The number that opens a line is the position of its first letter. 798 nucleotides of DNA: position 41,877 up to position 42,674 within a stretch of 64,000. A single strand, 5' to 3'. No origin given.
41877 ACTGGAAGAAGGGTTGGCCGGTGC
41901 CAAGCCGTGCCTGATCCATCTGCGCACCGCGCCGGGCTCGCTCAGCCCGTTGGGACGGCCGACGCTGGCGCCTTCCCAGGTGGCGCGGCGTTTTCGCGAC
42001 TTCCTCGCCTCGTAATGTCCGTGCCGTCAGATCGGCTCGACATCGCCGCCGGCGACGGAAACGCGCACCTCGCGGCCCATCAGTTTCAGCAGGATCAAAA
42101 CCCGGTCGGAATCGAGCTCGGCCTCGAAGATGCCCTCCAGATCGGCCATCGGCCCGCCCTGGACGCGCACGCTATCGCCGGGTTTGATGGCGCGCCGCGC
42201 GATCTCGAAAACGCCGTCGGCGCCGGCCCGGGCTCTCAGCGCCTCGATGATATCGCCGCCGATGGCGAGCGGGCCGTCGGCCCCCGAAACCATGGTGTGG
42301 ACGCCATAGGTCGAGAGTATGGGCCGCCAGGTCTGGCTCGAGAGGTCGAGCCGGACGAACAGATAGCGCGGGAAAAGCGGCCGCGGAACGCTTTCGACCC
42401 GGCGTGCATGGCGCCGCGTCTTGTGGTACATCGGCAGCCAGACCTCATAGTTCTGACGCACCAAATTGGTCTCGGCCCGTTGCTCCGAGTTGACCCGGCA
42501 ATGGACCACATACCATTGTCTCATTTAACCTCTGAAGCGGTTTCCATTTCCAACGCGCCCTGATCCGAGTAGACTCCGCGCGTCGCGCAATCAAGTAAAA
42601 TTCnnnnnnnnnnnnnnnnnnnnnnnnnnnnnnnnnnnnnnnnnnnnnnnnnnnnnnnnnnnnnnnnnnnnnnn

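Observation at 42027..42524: Stand-alone NusG/RfaH-like antiterminator paralog between the phosphonate genes and the glycosyltransferase operon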

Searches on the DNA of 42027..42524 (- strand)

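Call 63: build_rna_model(alignment_id=A5, structure=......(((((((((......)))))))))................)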
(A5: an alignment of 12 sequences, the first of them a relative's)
Model R1 built from alignment A5 (12 sequences, 46 columns); structure: as given.
model positions 40; base pairs 9; branch points 0; effective number of sequences 12; information 1.091 bits per position. Calibrated on 0.2 Mb of random sequence (short: E-values are rough).
structure used (alignment columns):
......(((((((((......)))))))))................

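Call 64: search_with_rna_model(model_id=R1, sources=[window, L007, L008, L009, L010, L011, L012, L013, L014, L015, L016, L017, L018, L019, L020, L021, L022, L023, L024, L025, L026, L027, L028, L029, L030, L031, L032, L033, L034, L035, L036, L037, L038, L039, L040, L041, L042, L043, L044, L045, L046, L047, L048, L049, L050, L051, L052, L053, L054, L055, L056, L057, L058, L059, L060, L061, L062, L063, L064, L065, L066, L067, L068, L069, L070, L071, L072, L073, L074, L075, L076, L077, L078, L079, L080, L081, L082, L083, L084, L085, L086], max_evalue=1, make_alignment=true)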
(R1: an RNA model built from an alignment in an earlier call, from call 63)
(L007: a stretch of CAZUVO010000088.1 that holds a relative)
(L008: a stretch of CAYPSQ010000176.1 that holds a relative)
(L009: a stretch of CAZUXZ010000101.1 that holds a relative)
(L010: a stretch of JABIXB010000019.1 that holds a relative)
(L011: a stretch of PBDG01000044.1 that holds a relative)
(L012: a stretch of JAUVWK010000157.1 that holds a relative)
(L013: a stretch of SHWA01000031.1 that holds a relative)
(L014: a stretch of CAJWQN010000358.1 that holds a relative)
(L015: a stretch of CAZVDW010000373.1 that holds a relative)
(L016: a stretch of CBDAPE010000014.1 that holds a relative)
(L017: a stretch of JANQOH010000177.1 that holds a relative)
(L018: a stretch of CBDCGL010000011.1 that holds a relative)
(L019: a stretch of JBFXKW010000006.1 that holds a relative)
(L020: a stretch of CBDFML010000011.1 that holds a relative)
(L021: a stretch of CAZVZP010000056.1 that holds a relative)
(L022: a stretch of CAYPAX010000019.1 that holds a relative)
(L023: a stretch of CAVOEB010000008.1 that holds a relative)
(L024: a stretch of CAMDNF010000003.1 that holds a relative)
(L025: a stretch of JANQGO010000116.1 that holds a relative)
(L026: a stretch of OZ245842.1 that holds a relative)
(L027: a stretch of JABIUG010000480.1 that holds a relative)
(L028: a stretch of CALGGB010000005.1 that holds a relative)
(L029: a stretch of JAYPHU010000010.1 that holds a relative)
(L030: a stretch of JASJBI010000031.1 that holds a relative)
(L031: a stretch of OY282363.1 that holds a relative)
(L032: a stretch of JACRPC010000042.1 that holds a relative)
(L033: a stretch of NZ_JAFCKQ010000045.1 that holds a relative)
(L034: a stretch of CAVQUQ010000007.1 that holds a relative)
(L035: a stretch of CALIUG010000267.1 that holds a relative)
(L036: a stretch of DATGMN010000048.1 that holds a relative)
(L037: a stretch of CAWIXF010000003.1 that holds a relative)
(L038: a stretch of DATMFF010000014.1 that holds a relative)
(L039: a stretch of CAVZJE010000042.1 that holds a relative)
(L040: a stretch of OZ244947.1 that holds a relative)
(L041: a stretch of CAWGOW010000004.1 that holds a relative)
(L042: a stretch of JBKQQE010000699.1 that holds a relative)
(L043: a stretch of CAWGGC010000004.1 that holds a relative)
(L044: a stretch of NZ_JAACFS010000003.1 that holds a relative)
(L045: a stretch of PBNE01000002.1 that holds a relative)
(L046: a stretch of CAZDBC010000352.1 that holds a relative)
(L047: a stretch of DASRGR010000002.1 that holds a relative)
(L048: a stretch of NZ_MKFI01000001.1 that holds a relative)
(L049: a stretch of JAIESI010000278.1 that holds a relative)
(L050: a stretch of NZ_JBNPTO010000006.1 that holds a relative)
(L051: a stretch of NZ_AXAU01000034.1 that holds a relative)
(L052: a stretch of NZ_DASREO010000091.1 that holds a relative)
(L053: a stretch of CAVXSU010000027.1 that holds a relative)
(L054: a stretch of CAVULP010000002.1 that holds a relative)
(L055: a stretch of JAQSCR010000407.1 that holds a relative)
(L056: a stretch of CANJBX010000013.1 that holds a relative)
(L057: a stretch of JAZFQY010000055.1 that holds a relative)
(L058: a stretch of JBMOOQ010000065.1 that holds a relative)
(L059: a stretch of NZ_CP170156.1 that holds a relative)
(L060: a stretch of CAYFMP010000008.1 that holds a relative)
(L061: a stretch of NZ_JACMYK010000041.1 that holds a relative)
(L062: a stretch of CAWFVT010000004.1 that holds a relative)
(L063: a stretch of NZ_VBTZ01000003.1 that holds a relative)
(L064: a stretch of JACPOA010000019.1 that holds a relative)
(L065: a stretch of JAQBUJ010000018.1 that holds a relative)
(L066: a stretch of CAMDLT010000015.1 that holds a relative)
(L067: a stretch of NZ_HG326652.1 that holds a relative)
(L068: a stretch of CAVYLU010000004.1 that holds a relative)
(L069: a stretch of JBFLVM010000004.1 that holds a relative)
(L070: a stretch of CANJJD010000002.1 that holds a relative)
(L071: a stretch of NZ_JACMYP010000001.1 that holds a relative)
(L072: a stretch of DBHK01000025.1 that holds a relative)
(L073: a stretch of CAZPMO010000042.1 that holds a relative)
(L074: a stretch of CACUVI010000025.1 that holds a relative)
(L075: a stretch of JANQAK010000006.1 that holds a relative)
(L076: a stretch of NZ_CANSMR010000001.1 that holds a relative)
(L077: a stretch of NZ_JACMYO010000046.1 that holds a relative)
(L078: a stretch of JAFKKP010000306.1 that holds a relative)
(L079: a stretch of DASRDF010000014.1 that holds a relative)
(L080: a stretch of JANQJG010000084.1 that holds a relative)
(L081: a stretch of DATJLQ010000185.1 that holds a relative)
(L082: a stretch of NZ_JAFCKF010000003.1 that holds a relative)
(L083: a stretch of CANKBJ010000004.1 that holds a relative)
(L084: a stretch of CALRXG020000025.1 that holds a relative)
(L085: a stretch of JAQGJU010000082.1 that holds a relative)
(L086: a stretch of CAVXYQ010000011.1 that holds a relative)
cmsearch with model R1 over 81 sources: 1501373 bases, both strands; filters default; matches with E-value up to 1: 82.
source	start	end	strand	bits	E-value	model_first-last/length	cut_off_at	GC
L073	10534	10571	+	54.8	1.3e-12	1-40/40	no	0.68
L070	10518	10555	+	54.2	1.9e-12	1-40/40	no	0.61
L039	10560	10599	+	53.7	2.6e-12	1-40/40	no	0.68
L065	5554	5593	+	52.4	6.3e-12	1-40/40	no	0.57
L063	10560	10599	+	51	1.6e-11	1-40/40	no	0.7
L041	10559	10598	+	50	3e-11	1-40/40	no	0.68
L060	10527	10566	+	49.4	4.3e-11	1-40/40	no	0.62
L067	10577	10615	+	48.4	8.8e-11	1-40/40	no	0.64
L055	2825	2864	+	46.9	2.3e-10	1-40/40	no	0.7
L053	10558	10597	+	46.1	3.8e-10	1-40/40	no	0.68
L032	10531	10564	+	45.5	5.7e-10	1-40/40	no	0.65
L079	10523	10558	+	45.1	7.4e-10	1-40/40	no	0.75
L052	10560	10599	+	44.8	8.9e-10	1-40/40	no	0.57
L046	2668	2707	+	44.6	9.8e-10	1-40/40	no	0.68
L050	10556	10594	+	44.5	1.1e-09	1-40/40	no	0.67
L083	10520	10559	+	44.3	1.2e-09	1-40/40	no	0.73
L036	10554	10593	+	43.9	1.6e-09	1-40/40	no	0.62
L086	10561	10599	+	43.1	2.8e-09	1-40/40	no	0.67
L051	10566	10605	+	41.6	7e-09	1-40/40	no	0.65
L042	1627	1665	+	40.8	1.2e-08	1-40/40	no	0.67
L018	17439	17477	+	40.6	1.4e-08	1-40/40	no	0.64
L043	10520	10558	+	39.6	2.6e-08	1-40/40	no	0.69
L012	5460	5499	+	38.8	4.4e-08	1-40/40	no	0.73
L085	2318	2355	+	38.1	7.2e-08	1-40/40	no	0.66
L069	10542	10581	+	37.7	9.1e-08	1-40/40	no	0.62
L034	10529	10568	+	36.4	2.1e-07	1-40/40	no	0.68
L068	10545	10583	+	35.6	3.7e-07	1-40/40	no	0.59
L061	10538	10577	+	35.3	4.3e-07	1-40/40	no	0.62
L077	10538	10577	+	35.3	4.3e-07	1-40/40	no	0.62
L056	2468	2506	+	35.3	4.4e-07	1-40/40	no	0.56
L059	10538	10577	+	34.8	6.1e-07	1-40/40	no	0.6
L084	7363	7402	+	34.8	6.1e-07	1-40/40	no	0.6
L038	10531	10569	+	33.5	1.4e-06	1-40/40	no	0.64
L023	14502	14539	+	33.5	1.4e-06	1-40/40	no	0.66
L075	10535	10573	+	33.1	1.9e-06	1-40/40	no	0.62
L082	10546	10584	+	32.9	2.2e-06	1-40/40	no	0.67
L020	16972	17009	+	32.7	2.4e-06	1-40/40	no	0.68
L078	10542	10582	+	32.5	2.8e-06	1-40/40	no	0.61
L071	10538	10577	+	31.5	5.3e-06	1-40/40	no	0.65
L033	10531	10570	+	31.2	6.5e-06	1-40/40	no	0.62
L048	10536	10573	+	30.9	7.5e-06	1-40/40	no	0.61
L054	10673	10716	+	30.7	8.5e-06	1-40/40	no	0.55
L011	13596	13635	+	30.6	9.4e-06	1-40/40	no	0.7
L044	10539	10577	+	30.3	1.2e-05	1-40/40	no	0.62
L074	10527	10564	+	29.6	1.9e-05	1-40/40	no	0.66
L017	14744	14802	+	28.7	3.3e-05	1-40/40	no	0.66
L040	10536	10575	+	28.5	3.7e-05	1-40/40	no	0.57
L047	10529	10562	+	28.1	4.8e-05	1-40/40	no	0.71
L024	17158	17193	+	27.8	5.9e-05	1-40/40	no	0.83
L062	10547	10588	+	27.6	6.7e-05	1-40/40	no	0.62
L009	13597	13636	+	26.8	0.00011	1-40/40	no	0.75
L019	14961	14998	+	26.8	0.00011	1-40/40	no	0.82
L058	1463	1501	+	26.7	0.00012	1-40/40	no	0.59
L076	10540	10578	+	26.7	0.00012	1-40/40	no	0.64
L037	11564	11604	+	24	0.0007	1-40/40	no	0.56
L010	13626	13666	+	23.8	0.00081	1-40/40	no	0.68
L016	14495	14532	+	23.7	0.00083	1-40/40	no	0.63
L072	10535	10572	+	23.4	0.001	1-40/40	no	0.71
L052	10557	10583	-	22.9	0.0014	1-27/40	no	0.59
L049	4770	4807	+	21.5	0.0036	1-40/40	no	0.63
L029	13955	14007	+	21.1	0.0047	1-40/40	no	0.58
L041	10558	10582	-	19.4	0.014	1-25/40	no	0.68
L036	10554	10577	-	18.6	0.024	1-24/40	no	0.62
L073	10526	10555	-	17.8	0.041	1-40/40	no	0.73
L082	10541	10568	-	17.6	0.045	1-28/40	no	0.71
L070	10518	10539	-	17.2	0.058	1-24/40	no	0.59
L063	10555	10583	-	17.2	0.059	1-29/40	no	0.69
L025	5617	5644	+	16.9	0.07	1-40/40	no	0.75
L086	547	585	+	16.8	0.074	1-40/40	no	0.69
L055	2825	2848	-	16.3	0.1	1-24/40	no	0.75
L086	10561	10583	-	16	0.13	1-24/40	no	0.7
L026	13900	13927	+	15.8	0.14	1-40/40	no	0.79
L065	5555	5576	-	15.8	0.15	2-23/40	no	0.55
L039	10555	10583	-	15.6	0.16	1-29/40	no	0.62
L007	3265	3300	-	15.3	0.2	1-40/40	no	0.69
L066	10546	10582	+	14.6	0.32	1-40/40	no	0.73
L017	17015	17038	-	14.2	0.41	1-40/40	no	0.88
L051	10563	10589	-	13.7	0.56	1-27/40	no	0.63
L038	10531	10553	-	13.7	0.56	1-24/40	no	0.65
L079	10522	10542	-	13.3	0.74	1-25/40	no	0.76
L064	10527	10560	+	13.2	0.77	1-35/40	no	0.65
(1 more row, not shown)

Alignment A6: 82 matches aligned to the model, 70 columns, each read 5' to 3' on its own strand. Consensus structure (alignment columns), stored with it:
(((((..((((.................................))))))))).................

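Call 65: search_with_rna_model(model_id=R1, sources=[window, L009, L010, L011, L012, L016, L017, L018, L019, L020, L023, L024, L032, L033, L034, L036, L037, L038, L039, L040, L041, L042, L043, L044, L046, L047, L048, L050, L051, L052, L053, L054, L055, L056, L058, L059, L060, L061, L062, L063, L065, L067, L068, L069, L070, L071, L072, L073, L074, L075, L076, L077, L078, L079, L082, L083, L084, L085, L086], max_evalue=0.0009, make_alignment=true)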
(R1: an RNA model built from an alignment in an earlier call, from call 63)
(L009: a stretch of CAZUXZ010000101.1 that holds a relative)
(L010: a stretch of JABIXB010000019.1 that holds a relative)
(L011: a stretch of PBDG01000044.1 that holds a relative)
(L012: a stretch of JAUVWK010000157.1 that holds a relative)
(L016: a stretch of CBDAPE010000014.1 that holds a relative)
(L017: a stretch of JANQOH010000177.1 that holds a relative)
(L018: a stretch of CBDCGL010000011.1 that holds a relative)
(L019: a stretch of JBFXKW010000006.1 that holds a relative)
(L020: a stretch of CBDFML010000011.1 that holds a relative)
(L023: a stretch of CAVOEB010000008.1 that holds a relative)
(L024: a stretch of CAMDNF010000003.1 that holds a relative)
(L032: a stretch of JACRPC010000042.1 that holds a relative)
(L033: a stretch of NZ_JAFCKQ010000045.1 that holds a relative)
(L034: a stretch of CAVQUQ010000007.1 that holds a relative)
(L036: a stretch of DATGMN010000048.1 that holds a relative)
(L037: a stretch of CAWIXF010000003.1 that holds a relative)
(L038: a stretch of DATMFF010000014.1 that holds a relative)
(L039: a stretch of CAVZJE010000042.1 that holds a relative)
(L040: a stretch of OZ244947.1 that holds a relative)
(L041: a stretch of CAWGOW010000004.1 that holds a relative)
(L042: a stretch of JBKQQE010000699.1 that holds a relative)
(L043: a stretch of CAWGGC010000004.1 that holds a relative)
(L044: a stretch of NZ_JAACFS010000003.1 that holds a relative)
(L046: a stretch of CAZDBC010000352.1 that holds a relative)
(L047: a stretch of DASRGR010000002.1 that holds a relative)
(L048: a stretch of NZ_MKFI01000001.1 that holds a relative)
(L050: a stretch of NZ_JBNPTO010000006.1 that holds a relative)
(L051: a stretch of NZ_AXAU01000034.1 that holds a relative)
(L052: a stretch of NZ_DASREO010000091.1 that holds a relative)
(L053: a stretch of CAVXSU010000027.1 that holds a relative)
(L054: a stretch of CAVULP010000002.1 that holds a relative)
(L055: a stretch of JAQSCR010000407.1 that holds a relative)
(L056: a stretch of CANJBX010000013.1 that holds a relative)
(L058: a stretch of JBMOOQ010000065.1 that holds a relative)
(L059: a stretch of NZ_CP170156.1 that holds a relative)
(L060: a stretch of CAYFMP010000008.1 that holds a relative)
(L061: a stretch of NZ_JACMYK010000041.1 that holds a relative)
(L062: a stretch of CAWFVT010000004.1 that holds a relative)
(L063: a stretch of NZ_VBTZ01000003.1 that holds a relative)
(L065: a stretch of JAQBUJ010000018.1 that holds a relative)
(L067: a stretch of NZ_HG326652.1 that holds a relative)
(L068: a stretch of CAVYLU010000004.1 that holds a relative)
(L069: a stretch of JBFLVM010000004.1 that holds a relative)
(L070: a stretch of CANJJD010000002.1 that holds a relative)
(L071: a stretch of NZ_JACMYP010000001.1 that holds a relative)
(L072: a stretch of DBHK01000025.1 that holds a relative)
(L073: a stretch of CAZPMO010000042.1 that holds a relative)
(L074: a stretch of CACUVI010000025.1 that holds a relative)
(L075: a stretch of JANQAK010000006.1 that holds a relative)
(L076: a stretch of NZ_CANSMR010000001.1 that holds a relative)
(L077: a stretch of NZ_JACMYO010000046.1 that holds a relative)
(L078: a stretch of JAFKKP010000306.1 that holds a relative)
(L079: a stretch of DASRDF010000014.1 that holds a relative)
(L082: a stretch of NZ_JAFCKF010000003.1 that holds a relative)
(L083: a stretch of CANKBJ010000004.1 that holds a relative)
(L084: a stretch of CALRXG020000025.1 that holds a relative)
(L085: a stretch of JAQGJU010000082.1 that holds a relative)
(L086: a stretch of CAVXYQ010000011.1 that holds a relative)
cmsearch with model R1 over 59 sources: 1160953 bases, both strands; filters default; matches with E-value up to 0.0009: 59.
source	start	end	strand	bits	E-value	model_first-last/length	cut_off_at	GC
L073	10534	10571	+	54.8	1e-12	1-40/40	no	0.68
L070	10518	10555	+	54.2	1.5e-12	1-40/40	no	0.61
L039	10560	10599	+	53.7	2e-12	1-40/40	no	0.68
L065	5554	5593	+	52.4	4.9e-12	1-40/40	no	0.57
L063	10560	10599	+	51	1.2e-11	1-40/40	no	0.7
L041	10559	10598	+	50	2.4e-11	1-40/40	no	0.68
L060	10527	10566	+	49.4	3.3e-11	1-40/40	no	0.62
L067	10577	10615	+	48.4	6.8e-11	1-40/40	no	0.64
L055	2825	2864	+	46.9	1.7e-10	1-40/40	no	0.7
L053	10558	10597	+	46.1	2.9e-10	1-40/40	no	0.68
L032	10531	10564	+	45.5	4.4e-10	1-40/40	no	0.65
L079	10523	10558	+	45.1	5.7e-10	1-40/40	no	0.75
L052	10560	10599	+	44.8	6.9e-10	1-40/40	no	0.57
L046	2668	2707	+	44.6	7.6e-10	1-40/40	no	0.68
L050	10556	10594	+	44.5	8.4e-10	1-40/40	no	0.67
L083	10520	10559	+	44.3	9.6e-10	1-40/40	no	0.73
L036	10554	10593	+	43.9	1.2e-09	1-40/40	no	0.62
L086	10561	10599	+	43.1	2.1e-09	1-40/40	no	0.67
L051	10566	10605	+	41.6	5.4e-09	1-40/40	no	0.65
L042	1627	1665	+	40.8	9.2e-09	1-40/40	no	0.67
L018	17439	17477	+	40.6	1.1e-08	1-40/40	no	0.64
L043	10520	10558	+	39.6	2e-08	1-40/40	no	0.69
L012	5460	5499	+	38.8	3.4e-08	1-40/40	no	0.73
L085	2318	2355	+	38.1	5.5e-08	1-40/40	no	0.66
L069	10542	10581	+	37.7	7.1e-08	1-40/40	no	0.62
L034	10529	10568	+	36.4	1.6e-07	1-40/40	no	0.68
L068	10545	10583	+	35.6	2.9e-07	1-40/40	no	0.59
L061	10538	10577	+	35.3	3.3e-07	1-40/40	no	0.62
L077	10538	10577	+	35.3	3.3e-07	1-40/40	no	0.62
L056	2468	2506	+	35.3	3.4e-07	1-40/40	no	0.56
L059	10538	10577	+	34.8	4.7e-07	1-40/40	no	0.6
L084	7363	7402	+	34.8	4.7e-07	1-40/40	no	0.6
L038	10531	10569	+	33.5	1.1e-06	1-40/40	no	0.64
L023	14502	14539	+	33.5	1.1e-06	1-40/40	no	0.66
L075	10535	10573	+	33.1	1.4e-06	1-40/40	no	0.62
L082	10546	10584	+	32.9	1.7e-06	1-40/40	no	0.67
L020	16972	17009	+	32.7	1.8e-06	1-40/40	no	0.68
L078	10542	10582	+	32.5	2.1e-06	1-40/40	no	0.61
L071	10538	10577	+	31.5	4.1e-06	1-40/40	no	0.65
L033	10531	10570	+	31.2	5e-06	1-40/40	no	0.62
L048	10536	10573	+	30.9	5.8e-06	1-40/40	no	0.61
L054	10673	10716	+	30.7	6.6e-06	1-40/40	no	0.55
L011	13596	13635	+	30.6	7.3e-06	1-40/40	no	0.7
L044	10539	10577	+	30.3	9e-06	1-40/40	no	0.62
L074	10527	10564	+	29.6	1.4e-05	1-40/40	no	0.66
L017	14744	14802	+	28.7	2.6e-05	1-40/40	no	0.66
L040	10536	10575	+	28.5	2.8e-05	1-40/40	no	0.57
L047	10529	10562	+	28.1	3.7e-05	1-40/40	no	0.71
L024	17158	17193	+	27.8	4.6e-05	1-40/40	no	0.83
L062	10547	10588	+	27.6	5.2e-05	1-40/40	no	0.62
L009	13597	13636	+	26.8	8.6e-05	1-40/40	no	0.75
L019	14961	14998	+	26.8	8.8e-05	1-40/40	no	0.82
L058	1463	1501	+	26.7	9e-05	1-40/40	no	0.59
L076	10540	10578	+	26.7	9.3e-05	1-40/40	no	0.64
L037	11564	11604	+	24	0.00054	1-40/40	no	0.56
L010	13626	13666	+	23.8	0.00063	1-40/40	no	0.68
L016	14495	14532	+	23.7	0.00064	1-40/40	no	0.63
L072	10535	10572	+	23.4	0.00078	1-40/40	no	0.71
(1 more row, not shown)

Alignment A7: 59 matches aligned to the model, 69 columns, each read 5' to 3' on its own strand. Consensus structure (alignment columns), stored with it:
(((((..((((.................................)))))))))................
